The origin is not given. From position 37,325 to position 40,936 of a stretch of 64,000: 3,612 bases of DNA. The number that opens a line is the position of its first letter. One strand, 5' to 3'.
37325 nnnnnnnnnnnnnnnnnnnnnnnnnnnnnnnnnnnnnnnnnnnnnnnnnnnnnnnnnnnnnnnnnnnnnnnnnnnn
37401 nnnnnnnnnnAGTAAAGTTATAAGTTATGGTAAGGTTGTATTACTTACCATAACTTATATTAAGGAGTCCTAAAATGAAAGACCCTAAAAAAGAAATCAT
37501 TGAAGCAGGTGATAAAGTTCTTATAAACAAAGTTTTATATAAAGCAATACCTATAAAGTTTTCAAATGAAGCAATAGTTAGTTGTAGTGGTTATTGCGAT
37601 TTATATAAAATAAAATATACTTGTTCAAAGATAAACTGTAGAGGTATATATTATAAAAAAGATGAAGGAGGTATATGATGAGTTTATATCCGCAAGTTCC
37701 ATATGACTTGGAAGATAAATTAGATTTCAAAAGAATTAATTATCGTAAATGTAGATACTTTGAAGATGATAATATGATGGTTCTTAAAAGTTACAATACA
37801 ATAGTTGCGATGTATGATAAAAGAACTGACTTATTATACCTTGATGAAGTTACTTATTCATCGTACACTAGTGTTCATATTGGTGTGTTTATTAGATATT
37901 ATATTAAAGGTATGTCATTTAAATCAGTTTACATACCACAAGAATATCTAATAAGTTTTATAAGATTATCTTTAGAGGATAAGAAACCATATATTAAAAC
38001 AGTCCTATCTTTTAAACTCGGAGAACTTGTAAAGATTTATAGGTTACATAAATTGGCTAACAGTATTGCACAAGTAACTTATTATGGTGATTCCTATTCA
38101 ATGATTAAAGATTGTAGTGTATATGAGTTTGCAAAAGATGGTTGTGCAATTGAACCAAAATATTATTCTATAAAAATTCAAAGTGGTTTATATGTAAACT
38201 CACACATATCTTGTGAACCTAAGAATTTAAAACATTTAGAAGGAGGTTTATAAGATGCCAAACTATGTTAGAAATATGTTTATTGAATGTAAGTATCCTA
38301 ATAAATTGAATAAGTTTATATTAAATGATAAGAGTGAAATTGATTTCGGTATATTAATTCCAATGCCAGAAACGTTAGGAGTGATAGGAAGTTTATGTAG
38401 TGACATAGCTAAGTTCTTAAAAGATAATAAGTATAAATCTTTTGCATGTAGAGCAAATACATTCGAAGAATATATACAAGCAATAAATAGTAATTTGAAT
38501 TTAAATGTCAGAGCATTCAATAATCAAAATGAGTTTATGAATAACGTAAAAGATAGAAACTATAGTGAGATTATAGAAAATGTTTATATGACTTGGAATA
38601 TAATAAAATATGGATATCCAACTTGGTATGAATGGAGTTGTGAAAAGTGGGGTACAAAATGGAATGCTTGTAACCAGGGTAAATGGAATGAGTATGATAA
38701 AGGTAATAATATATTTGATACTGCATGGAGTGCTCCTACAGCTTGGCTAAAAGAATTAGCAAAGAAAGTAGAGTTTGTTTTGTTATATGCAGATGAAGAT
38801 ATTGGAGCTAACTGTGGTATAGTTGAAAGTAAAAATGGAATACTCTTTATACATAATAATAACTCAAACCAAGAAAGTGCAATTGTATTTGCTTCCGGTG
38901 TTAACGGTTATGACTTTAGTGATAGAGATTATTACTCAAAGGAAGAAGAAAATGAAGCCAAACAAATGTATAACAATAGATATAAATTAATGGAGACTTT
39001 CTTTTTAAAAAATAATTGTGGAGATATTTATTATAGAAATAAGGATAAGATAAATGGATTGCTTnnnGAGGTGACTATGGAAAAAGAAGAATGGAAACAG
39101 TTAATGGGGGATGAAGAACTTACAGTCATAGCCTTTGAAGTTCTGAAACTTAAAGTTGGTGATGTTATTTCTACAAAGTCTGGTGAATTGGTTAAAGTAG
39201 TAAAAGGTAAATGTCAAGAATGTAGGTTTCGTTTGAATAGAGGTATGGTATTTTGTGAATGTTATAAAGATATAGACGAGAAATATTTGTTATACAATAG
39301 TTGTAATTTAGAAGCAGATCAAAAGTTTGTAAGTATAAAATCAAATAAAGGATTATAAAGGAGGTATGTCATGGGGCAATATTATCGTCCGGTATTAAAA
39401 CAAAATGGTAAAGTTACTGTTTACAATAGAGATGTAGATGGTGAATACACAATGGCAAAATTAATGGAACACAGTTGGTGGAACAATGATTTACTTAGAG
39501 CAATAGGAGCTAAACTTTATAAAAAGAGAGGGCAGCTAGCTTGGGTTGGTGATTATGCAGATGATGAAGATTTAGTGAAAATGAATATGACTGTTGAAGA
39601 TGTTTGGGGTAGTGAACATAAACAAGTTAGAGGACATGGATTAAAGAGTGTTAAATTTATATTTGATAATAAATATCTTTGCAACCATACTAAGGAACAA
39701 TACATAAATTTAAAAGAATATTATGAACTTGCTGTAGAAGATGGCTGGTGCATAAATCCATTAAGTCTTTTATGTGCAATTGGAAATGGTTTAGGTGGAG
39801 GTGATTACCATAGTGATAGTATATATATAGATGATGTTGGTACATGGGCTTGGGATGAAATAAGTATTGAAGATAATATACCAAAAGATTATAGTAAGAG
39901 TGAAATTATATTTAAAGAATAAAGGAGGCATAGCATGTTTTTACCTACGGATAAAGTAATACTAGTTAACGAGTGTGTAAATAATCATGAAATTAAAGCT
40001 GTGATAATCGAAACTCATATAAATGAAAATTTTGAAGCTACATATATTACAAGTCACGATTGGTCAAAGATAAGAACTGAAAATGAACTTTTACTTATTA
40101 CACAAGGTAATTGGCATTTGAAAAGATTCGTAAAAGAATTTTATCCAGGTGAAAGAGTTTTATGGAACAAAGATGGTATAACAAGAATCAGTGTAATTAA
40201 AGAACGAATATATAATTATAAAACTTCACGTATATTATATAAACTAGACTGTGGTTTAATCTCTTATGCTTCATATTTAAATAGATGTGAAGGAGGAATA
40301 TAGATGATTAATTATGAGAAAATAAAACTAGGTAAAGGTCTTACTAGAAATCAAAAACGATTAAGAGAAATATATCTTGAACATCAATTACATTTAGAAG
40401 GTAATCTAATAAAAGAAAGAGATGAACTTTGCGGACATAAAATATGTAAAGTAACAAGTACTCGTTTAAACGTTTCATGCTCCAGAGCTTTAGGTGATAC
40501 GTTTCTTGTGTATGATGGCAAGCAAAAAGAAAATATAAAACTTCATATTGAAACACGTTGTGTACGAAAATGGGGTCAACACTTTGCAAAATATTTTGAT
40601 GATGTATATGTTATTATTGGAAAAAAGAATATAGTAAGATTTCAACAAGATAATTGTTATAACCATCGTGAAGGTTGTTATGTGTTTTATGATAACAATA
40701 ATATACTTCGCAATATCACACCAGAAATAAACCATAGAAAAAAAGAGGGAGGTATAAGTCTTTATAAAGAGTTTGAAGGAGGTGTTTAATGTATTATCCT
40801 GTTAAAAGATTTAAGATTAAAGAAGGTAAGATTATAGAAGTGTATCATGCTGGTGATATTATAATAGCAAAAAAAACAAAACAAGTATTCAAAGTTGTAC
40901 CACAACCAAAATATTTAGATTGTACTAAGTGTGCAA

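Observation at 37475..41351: Second array carrying the same small-protein family and the same GG[V/I/L]-stop-ATG junctions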

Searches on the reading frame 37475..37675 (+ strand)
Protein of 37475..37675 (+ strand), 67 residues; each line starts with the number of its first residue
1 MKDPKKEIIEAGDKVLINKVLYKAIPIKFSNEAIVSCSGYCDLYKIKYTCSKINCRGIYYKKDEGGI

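Call 12: search_protein_families(library=pfam, proteins=[window:37475-37675:+], max_evalue=0.1)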
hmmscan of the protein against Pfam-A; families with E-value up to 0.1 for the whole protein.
window:37475-37675:+ (67 aa): 0 families

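Call 13: search_protein_families(library=phrogs, proteins=[window:37475-37675:+], max_evalue=0.01)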
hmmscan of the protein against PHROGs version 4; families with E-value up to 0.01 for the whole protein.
window:37475-37675:+ (67 aa): 0 families

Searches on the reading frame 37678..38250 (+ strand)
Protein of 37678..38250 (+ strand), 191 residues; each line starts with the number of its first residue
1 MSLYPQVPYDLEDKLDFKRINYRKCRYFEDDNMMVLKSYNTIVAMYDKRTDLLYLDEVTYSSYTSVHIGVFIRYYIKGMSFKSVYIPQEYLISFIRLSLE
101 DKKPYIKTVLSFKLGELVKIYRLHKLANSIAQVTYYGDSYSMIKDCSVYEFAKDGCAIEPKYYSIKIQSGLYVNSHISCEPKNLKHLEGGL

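Call 12: search_protein_families(library=pfam, proteins=[window:37678-38250:+], max_evalue=0.1)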
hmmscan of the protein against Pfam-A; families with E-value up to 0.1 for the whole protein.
window:37678-38250:+ (191 aa): 1 family
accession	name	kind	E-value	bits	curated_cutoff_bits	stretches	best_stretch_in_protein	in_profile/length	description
PF23824.1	DUF7194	-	0.0031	17.4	27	1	78-133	77-129/204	Family of unknown function (DUF7194)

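Call 13: search_protein_families(library=phrogs, proteins=[window:37678-38250:+], max_evalue=0.01)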
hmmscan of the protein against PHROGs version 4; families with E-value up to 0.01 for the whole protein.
window:37678-38250:+ (191 aa): 2 families
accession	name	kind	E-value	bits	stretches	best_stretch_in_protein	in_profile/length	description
phrog_4264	-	unknown function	5.3e-07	30.9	1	10-75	11-75/93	-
phrog_5643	-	unknown function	0.00017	22.2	1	31-96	17-75/79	-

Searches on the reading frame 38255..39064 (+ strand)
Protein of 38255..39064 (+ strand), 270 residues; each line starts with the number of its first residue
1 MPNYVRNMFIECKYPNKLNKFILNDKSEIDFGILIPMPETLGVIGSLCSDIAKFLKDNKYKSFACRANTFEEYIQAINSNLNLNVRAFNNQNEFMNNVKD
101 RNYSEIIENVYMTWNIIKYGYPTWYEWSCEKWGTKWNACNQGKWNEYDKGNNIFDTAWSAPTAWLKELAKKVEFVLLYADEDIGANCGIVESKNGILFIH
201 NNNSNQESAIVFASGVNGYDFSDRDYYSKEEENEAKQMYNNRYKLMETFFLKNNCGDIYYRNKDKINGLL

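Call 12: search_protein_families(library=pfam, proteins=[window:38255-39064:+], max_evalue=0.1)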
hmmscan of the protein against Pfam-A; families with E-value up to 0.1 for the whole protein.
window:38255-39064:+ (270 aa): 1 family
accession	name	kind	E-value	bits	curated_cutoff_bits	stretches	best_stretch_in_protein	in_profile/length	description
PF18406.6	DUF1281_C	-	3.6e-10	40.1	22.8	1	132-197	2-63/88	Ferredoxin-like domain in Api92-like protein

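Call 13: search_protein_families(library=phrogs, proteins=[window:38255-39064:+], max_evalue=0.01)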
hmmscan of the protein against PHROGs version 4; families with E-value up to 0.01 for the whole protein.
window:38255-39064:+ (270 aa): 2 families
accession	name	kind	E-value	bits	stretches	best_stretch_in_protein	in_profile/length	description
phrog_12644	-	unknown function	1.4e-23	84.9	1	1-197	1-190/236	-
phrog_20518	-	unknown function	0.00024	22.1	1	123-170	106-155/177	-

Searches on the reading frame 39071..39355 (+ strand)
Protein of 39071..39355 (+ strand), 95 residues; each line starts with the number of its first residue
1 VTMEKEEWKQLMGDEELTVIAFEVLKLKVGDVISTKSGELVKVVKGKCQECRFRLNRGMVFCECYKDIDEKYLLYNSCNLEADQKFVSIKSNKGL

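Call 12: search_protein_families(library=pfam, proteins=[window:39071-39355:+], max_evalue=0.1)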
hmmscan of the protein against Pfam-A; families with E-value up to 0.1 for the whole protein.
window:39071-39355:+ (95 aa): 1 family
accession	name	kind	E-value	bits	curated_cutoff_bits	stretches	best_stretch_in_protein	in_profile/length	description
PF06682.17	SARAF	-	0.025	14.7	30.8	1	52-81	91-120/333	SOCE-associated regulatory factor of calcium homoeostasis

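Call 13: search_protein_families(library=phrogs, proteins=[window:39071-39355:+], max_evalue=0.01)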
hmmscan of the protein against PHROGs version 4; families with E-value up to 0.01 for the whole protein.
window:39071-39355:+ (95 aa): 0 families

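Call 19: find_homologous_proteins(query=A2, max_evalue=0.001)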
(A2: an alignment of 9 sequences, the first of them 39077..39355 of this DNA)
Query A2 (9 sequences) (93 aa, profile of the alignment): 33 proteins with E <= 0.001 among 164 candidates.
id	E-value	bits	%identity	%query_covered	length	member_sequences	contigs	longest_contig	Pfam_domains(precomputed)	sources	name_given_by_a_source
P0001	2.4e-18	84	42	35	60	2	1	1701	-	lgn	-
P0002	1.5e-16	78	37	38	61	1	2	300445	-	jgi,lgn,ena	-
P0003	1.3e-15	75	37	29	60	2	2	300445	-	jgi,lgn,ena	-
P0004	6.2e-15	73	45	35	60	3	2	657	-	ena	-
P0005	1.1e-14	72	39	30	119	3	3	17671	-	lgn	-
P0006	1.5e-14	72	46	30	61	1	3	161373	-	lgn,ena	-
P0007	3.5e-14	71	96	100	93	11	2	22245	-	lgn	-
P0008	6.6e-14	70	45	35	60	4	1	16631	-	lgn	-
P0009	8.5e-14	69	48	35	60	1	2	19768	-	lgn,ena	-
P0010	8.9e-14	69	48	35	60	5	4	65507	-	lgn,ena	-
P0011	1.4e-13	69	39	35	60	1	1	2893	-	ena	-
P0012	4.0e-13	67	39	33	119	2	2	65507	-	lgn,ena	-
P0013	1.6e-12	65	17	19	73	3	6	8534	-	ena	-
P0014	2.3e-12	65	38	23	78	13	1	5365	-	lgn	-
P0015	3.5e-12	64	35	25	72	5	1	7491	-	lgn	-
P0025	9.6e-11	60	39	30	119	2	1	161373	-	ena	-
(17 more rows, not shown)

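Call 30: predict_structure(alignment_id=A2)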
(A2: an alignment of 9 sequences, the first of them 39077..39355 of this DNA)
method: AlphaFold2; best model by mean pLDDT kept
length: 93 residues; sequences in the alignment: 9
mean_pLDDT: 47.3   pTM: 0.33
mean pLDDT of the five models: 47.3, 45.1, 44.8, 43.8, 43.7
residues with pLDDT >= 90: 0; 70-90: 5; 50-70: 36; < 50: 52
segments of 3 or more residues with pLDDT < 50: 9-22, 45-47, 62-93
pLDDT, mean of each block of 10 residues (from residue 1): 51 40 62 66 53 53 42 34 29 30
secondary structure, 60 per line:
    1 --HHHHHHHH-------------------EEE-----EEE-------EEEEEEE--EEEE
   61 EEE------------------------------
elements in order: H3-10 E30-32 E38-40 E48-54 E57-63

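Call 33: find_encoding_contigs(protein=P0025, flank=10000, max_places=4)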
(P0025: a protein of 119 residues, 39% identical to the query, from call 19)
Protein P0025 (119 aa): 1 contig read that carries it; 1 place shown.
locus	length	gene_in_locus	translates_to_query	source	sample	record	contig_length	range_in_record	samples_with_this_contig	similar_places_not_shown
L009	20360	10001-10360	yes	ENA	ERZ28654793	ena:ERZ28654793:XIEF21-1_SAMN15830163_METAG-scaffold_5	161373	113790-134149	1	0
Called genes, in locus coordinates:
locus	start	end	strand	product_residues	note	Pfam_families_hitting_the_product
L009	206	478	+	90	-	-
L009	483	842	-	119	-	-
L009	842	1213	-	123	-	-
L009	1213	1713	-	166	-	-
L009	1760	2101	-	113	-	PF22745:Nlig-Ia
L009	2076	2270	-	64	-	-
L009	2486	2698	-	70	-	-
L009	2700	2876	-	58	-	-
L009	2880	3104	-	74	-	-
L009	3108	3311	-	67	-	-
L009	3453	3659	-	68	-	-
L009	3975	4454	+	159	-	-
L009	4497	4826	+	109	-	-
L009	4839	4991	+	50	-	-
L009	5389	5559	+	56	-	-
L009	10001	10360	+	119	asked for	-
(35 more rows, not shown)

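Call 34: find_encoding_contigs(protein=P0012, flank=10000, max_places=4)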
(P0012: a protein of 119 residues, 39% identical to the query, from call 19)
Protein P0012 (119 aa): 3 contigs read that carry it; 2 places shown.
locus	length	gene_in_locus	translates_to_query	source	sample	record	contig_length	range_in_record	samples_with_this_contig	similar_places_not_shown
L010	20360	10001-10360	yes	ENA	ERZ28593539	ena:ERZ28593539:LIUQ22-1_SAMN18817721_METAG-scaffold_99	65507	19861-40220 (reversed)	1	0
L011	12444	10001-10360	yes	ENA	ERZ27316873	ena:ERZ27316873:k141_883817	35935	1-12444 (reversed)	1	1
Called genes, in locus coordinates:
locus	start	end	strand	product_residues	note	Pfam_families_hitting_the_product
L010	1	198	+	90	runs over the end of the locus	-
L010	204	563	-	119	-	-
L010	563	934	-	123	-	-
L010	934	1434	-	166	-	-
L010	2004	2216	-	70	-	-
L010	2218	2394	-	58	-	-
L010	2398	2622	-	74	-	-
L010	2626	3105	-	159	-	-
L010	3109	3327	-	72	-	-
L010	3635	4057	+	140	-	-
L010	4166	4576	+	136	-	-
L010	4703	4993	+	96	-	-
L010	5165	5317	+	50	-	-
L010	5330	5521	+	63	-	-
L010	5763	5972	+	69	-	-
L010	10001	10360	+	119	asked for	-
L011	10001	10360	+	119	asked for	-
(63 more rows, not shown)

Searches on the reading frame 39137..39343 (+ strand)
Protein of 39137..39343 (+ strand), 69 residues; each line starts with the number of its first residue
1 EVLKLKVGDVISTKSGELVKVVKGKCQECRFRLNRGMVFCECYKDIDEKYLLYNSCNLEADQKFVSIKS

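Call 31: search_protein_representatives(alignment_id=A3)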
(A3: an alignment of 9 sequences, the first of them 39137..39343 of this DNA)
Query: 9 sequences, 61 profile positions. Proteins with E-value up to 0.001 (for the whole library): 18; up to 1e-10: 5; up to 1e-30: 0. The best 18 are listed.
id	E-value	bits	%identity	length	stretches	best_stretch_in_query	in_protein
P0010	2.8e-13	65.9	-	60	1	1-60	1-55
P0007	5.7e-13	64.9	-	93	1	1-60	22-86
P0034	1.2e-12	63.8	-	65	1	1-61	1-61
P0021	1.2e-11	60.6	-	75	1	1-60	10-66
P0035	8.0e-11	58.0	-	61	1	1-61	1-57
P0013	3.0e-10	56.2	-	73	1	4-59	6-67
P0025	4.9e-10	55.5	-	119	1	2-61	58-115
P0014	5.8e-10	55.2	-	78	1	1-61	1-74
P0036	2.9e-09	53.0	-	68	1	1-58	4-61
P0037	6.7e-07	45.4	-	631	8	25-36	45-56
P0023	1.7e-06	44.2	-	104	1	2-43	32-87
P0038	3.0e-05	40.2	-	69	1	1-56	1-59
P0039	7.7e-05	38.8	-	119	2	1-49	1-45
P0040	8.5e-05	38.7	-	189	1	1-60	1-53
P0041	1.9e-04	37.6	-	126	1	3-41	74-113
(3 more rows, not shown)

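Call 74: find_encoding_contigs(protein=P0040, flank=5000, max_places=3)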
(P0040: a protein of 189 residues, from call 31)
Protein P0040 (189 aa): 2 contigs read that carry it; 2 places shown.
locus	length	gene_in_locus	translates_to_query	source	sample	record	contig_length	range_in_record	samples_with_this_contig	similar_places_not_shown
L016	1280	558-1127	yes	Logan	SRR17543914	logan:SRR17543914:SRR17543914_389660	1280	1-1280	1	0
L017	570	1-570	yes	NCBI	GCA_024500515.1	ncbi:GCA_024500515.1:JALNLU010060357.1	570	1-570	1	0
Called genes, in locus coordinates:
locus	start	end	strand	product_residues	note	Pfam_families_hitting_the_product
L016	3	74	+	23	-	?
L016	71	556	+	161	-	-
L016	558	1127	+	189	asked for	-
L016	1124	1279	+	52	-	?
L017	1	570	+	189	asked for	?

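Call 75: find_encoding_contigs(protein=P0039, flank=5000, max_places=3)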
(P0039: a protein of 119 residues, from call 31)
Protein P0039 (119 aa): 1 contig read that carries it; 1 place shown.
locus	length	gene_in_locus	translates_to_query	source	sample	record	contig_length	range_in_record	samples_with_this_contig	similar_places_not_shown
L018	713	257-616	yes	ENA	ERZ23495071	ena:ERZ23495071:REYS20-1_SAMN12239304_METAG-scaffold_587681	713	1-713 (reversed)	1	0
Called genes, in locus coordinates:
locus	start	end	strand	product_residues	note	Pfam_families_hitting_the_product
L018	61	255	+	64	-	-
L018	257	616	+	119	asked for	-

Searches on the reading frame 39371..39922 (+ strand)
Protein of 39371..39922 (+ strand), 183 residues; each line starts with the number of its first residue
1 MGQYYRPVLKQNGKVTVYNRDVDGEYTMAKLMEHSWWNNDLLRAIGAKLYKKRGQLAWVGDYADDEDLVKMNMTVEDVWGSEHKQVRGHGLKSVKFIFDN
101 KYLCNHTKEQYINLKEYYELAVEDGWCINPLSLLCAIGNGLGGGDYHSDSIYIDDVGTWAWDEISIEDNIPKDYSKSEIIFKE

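Call 12: search_protein_families(library=pfam, proteins=[window:39371-39919:+], max_evalue=0.1)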
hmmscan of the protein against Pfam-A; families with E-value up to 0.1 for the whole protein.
window:39371-39919:+ (183 aa): 0 families

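Call 13: search_protein_families(library=phrogs, proteins=[window:39371-39919:+], max_evalue=0.01)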
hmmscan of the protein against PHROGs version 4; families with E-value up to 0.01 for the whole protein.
window:39371-39919:+ (183 aa): 2 families
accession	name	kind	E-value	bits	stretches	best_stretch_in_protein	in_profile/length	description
phrog_3156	-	unknown function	7.8e-19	69.2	2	1-72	1-73/244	-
phrog_35050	-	unknown function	2.7e-12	48.1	1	1-171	1-164/182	-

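Call 16: find_encoding_contigs(protein=window:39371-39922:+, flank=10000, max_places=6)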
Protein window:39371-39922:+ (183 aa): 5 contigs read that carry it; 3 places shown.
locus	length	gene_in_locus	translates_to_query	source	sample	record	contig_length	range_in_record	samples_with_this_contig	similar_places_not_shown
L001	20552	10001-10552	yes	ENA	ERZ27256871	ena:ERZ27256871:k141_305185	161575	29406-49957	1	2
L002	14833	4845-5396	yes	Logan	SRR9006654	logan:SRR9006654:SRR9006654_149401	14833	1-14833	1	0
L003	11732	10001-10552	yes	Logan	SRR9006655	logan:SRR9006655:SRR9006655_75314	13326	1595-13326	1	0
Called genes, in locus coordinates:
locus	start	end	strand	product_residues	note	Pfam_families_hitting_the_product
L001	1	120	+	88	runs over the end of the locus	-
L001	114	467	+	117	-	-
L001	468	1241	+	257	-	PF12796:Ank_2 (faint)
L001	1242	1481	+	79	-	-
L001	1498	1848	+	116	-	-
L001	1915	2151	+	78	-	-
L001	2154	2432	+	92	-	-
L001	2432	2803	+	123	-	-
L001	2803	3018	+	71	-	-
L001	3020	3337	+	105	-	-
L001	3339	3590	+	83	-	-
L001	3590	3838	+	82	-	-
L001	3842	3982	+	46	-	-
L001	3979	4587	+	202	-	-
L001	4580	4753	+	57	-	-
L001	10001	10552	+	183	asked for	-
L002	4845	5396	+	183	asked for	-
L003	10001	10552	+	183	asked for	-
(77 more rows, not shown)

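Call 28: find_related_loci(query=window:39371-39919:+, collection=viral_contigs, flank=10000)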
Query window:39371-39919:+ (183 aa) in viral_contigs; peptide patterns used: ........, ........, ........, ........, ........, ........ (x = any residue, [..] = any of these).
6 stretches matched a pattern; 5 encode a relative of the query (tblastn E <= 1e-3); 5 distinct loci.
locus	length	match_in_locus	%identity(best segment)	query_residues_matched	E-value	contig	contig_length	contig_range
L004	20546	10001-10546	52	1-183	2e-53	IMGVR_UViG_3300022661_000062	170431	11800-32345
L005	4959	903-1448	52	1-183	2e-53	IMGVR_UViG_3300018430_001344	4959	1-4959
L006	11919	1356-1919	45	1-183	8e-51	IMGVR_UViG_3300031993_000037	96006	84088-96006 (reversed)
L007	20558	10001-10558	43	1-183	4e-44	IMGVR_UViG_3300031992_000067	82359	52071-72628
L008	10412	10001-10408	47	1-134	2e-34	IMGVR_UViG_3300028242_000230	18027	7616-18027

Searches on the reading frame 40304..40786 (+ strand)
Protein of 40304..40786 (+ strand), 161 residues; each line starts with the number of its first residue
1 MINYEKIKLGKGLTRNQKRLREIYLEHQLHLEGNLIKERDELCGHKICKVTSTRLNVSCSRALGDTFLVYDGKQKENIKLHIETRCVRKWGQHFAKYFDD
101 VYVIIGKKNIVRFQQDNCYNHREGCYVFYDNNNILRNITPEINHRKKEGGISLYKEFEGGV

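Call 12: search_protein_families(library=pfam, proteins=[window:40304-40786:+], max_evalue=0.1)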
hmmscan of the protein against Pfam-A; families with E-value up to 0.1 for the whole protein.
window:40304-40786:+ (161 aa): 1 family
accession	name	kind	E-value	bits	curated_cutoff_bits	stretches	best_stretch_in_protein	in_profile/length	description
PF24172.1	CdiI_ImmP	-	0.077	13.7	33.2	0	59-134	7-83/129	CdiI immunity protein EcoliA0-like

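Call 13: search_protein_families(library=phrogs, proteins=[window:40304-40786:+], max_evalue=0.01)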
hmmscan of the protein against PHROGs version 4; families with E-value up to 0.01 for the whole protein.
window:40304-40786:+ (161 aa): 0 families

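Call 70: find_related_loci(query=window:40304-40786:+, collection=metagenome_contigs, flank=6000)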
Query window:40304-40786:+ (161 aa) in metagenome_contigs; peptide patterns used: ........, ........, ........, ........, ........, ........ (x = any residue, [..] = any of these).
107 stretches matched a pattern; 4 encode a relative of the query (tblastn E <= 1e-3); 4 distinct loci.
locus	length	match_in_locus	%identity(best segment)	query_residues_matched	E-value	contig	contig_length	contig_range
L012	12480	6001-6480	66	1-161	3e-68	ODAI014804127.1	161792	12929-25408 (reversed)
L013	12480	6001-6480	63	1-161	5e-67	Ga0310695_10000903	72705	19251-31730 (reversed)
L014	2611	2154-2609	64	1-153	1e-63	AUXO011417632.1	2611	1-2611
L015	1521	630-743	63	1-38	2e-8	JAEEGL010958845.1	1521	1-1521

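Call 84: find_related_loci(query=window:40304-40786:+, collection=viral_contigs, flank=6000)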
Query window:40304-40786:+ (161 aa) in viral_contigs; peptide patterns used: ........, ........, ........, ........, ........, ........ (x = any residue, [..] = any of these).
3 stretches matched a pattern, but none encodes a relative of the query by tblastn (E <= 1e-3).
